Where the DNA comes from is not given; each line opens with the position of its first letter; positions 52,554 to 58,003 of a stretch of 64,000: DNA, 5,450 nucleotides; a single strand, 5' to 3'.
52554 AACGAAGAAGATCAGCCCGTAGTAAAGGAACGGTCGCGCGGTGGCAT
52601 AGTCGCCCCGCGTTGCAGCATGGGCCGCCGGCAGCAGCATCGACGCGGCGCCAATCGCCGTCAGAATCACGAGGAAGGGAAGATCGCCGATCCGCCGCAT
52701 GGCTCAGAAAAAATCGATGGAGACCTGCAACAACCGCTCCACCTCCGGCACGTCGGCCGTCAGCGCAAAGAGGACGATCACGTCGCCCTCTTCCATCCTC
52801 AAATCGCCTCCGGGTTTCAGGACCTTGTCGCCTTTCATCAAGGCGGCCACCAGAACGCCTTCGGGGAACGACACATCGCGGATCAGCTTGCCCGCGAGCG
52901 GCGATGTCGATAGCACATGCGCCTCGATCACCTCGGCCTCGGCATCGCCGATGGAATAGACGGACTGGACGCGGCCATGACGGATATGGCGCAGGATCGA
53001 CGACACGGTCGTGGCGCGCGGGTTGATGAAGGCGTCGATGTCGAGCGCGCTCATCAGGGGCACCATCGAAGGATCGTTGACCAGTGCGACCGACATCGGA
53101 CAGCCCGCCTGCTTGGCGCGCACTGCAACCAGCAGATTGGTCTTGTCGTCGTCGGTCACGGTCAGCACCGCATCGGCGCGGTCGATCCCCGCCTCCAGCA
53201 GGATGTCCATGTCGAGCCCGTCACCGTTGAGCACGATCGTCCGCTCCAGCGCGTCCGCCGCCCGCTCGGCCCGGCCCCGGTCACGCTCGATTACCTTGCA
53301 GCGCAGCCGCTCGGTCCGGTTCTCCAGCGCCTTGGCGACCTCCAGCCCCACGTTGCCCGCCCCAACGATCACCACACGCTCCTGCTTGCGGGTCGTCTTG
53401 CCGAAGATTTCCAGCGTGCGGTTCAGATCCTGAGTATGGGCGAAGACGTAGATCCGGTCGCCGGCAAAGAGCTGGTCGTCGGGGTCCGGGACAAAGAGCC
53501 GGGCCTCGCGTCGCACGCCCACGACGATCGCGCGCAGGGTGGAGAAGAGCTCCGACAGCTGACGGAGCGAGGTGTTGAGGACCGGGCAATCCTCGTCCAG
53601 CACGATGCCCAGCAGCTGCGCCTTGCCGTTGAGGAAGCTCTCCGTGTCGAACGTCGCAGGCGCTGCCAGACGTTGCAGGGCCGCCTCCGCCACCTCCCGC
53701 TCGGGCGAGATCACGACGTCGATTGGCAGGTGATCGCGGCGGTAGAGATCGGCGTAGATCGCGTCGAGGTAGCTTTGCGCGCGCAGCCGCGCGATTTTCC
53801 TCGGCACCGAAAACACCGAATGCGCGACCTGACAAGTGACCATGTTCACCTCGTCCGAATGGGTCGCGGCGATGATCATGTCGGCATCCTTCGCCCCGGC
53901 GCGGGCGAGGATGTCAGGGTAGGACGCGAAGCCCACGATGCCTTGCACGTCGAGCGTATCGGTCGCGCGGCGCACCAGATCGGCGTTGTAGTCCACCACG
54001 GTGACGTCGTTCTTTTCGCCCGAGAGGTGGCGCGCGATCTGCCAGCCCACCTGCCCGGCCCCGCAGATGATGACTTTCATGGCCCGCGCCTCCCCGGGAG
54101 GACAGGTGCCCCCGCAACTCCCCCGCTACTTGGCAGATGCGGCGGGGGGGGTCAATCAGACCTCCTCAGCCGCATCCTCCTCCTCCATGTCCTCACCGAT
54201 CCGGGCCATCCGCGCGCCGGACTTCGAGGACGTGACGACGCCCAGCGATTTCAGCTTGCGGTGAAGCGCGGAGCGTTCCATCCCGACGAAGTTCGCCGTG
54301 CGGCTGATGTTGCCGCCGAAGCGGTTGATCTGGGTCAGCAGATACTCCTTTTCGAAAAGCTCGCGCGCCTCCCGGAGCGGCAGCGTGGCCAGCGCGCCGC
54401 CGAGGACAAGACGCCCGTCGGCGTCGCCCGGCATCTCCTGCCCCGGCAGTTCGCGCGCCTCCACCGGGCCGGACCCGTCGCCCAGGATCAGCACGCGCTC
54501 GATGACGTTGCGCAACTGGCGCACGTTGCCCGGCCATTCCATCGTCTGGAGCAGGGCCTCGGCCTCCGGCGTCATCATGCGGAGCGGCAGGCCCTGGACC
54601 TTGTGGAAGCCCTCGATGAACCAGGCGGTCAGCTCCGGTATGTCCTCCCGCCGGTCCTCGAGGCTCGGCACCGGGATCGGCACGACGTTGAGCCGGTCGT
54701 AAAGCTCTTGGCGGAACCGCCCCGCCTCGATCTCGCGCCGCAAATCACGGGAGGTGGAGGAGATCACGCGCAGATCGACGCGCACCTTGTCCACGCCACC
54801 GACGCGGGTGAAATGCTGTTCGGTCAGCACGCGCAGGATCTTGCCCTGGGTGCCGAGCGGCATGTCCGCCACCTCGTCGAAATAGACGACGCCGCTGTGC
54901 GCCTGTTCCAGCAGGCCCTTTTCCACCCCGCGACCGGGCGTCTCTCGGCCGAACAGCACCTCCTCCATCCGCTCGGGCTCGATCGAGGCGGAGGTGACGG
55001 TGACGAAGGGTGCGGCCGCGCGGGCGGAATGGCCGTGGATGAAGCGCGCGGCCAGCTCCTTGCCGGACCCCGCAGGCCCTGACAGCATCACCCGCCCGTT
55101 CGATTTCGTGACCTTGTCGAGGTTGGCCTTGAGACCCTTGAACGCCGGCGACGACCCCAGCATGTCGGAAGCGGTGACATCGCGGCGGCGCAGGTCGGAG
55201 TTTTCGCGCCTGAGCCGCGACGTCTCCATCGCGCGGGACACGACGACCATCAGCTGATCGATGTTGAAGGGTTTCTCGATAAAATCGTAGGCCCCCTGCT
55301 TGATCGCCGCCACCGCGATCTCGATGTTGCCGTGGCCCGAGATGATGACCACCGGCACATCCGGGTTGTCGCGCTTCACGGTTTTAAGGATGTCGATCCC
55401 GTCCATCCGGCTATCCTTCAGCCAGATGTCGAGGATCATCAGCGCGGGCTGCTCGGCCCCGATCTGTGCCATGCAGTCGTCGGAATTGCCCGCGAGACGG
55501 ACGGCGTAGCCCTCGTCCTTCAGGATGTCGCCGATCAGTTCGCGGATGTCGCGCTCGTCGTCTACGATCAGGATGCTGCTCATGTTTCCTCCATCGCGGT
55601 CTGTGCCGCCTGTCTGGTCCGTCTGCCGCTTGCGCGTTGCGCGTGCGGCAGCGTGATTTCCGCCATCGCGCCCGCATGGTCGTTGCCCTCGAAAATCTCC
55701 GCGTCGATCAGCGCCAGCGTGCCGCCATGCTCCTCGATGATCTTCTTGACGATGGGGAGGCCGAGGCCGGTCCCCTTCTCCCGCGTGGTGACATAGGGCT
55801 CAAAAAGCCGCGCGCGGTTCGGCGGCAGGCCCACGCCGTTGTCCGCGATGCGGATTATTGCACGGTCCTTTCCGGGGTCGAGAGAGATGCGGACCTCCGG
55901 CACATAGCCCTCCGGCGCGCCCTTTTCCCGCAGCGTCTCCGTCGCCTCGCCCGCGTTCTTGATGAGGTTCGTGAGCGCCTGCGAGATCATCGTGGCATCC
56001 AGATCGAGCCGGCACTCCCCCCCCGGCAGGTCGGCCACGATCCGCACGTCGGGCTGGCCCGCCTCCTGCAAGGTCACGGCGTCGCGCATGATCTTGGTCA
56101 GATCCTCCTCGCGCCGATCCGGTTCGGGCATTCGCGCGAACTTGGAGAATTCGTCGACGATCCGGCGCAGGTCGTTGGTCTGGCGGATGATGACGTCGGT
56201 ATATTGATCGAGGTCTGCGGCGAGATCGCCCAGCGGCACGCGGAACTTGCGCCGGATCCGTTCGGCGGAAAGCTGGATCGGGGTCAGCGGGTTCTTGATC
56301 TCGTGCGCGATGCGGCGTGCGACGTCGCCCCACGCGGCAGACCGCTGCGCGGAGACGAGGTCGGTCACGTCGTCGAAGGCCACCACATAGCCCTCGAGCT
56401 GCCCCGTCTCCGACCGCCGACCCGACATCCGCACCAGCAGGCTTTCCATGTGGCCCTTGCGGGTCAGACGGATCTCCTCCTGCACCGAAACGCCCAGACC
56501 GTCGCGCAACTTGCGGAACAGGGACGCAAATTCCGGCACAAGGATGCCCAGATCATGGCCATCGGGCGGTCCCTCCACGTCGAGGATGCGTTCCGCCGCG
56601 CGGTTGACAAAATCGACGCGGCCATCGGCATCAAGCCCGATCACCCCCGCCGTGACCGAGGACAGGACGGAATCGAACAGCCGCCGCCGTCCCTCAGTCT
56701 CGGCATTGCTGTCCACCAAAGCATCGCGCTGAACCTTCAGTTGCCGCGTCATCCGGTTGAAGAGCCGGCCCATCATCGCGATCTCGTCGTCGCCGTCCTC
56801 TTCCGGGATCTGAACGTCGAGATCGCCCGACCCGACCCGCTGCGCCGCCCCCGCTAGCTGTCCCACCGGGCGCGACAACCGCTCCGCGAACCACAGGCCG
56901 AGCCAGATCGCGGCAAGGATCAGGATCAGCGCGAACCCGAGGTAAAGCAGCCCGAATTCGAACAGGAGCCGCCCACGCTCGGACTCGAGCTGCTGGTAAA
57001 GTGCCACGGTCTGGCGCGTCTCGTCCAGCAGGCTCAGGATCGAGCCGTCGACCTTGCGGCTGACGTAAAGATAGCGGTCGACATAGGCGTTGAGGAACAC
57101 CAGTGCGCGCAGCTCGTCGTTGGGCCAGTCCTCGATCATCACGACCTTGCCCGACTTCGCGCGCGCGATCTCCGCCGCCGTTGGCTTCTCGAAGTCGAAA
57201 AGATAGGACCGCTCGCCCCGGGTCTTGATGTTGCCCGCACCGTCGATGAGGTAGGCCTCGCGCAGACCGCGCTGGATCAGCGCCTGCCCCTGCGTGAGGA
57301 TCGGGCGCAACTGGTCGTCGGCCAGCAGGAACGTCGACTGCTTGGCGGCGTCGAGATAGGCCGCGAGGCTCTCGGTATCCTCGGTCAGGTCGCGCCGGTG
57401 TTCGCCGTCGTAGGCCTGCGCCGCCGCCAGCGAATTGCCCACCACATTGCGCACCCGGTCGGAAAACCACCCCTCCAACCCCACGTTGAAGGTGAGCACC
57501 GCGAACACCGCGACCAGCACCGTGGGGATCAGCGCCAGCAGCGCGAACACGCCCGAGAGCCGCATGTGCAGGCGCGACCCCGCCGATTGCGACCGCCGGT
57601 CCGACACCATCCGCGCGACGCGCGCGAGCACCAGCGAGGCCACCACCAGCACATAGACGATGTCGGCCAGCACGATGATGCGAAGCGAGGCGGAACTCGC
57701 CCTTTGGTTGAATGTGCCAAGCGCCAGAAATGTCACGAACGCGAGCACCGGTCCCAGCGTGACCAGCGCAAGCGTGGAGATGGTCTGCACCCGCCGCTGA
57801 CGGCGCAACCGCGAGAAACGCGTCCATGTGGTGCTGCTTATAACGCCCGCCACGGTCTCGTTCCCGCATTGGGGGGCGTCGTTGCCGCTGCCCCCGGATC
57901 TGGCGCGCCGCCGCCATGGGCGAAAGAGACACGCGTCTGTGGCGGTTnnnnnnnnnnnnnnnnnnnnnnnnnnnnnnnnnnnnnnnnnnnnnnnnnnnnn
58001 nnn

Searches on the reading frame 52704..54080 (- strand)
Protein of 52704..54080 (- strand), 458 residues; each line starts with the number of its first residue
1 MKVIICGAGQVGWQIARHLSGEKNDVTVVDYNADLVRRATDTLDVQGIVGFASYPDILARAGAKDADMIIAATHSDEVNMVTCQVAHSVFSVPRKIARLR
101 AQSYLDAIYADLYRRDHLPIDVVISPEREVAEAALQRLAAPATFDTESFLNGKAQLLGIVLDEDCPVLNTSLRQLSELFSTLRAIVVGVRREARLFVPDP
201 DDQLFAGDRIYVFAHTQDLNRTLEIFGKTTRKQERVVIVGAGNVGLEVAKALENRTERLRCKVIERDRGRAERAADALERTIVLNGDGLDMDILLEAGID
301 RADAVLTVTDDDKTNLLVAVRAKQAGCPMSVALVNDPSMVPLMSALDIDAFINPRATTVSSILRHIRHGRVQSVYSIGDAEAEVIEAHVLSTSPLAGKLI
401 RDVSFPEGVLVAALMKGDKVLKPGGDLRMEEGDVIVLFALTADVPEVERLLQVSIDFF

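Call 30: search_protein_families(library=pfam, proteins=[window:52704-54080:-], max_evalue=1e-8)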
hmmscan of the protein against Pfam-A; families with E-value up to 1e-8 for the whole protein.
window:52704-54080:- (458 aa): 5 families
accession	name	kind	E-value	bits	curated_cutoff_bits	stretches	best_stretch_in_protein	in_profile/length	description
PF02254.24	TrkA_N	-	1.9e-50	170.5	23.8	2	3-126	1-116/116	TrkA-N domain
PF02080.26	TrkA_C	-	5.4e-28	97.1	27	2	385-451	2-70/71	TrkA-C domain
PF13241.12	NAD_binding_7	-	2.4e-13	51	22.1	0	232-332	6-92/104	Putative NAD(P)-binding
PF01488.26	Shikimate_DH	-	4e-10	40.4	24.3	0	230-309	9-83/138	Shikimate / quinate 5-dehydrogenase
PF00070.33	Pyr_redox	-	9.1e-09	36.2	22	0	235-266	1-30/82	Pyridine nucleotide-disulphide oxidoreductase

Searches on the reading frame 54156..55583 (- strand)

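Call 30: search_protein_families(library=pfam, proteins=[window:54156-55583:-], max_evalue=1e-8)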
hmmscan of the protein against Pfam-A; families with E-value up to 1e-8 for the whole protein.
window:54156-55583:- (475 aa): 5 families
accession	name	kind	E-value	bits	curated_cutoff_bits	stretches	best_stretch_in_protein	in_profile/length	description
PF00158.32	Sigma54_activat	-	2.6e-43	148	20.2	1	142-303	2-167/168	Sigma-54 interaction domain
PF00072.30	Response_reg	-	8.4e-29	100.4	30.2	1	4-114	1-109/111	Response regulator receiver domain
PF14532.12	Sigma54_activ_2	-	2e-20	73.9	25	1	142-308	1-138/138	Sigma-54 interaction domain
PF25601.1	AAA_lid_14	-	1.8e-19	69.8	27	1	310-381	2-72/87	AAA+ ATPase lid domain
PF02954.25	HTH_8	-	5.2e-11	42.5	22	1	407-445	2-40/42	Bacterial regulatory protein, Fis family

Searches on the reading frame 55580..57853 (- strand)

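Call 30: search_protein_families(library=pfam, proteins=[window:55580-57853:-], max_evalue=1e-8)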
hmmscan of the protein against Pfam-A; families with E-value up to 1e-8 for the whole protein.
window:55580-57853:- (757 aa): 4 families
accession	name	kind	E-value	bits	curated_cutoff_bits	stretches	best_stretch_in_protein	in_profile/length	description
PF19312.4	NtrY_N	-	2.5e-28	99.7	23.2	1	36-303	17-284/291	NtrY N-terminal region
PF02518.31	HATPase_c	-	2.4e-18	67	26.4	1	619-737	2-109/111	Histidine kinase-, DNA gyrase B-, and HSP90-like ATPase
PF00672.30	HAMP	-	8.6e-16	58.4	25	1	321-372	1-51/53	HAMP domain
PF00512.31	HisKA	-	2.1e-12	47.3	26.9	1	509-575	3-63/66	His Kinase A (phospho-acceptor) domain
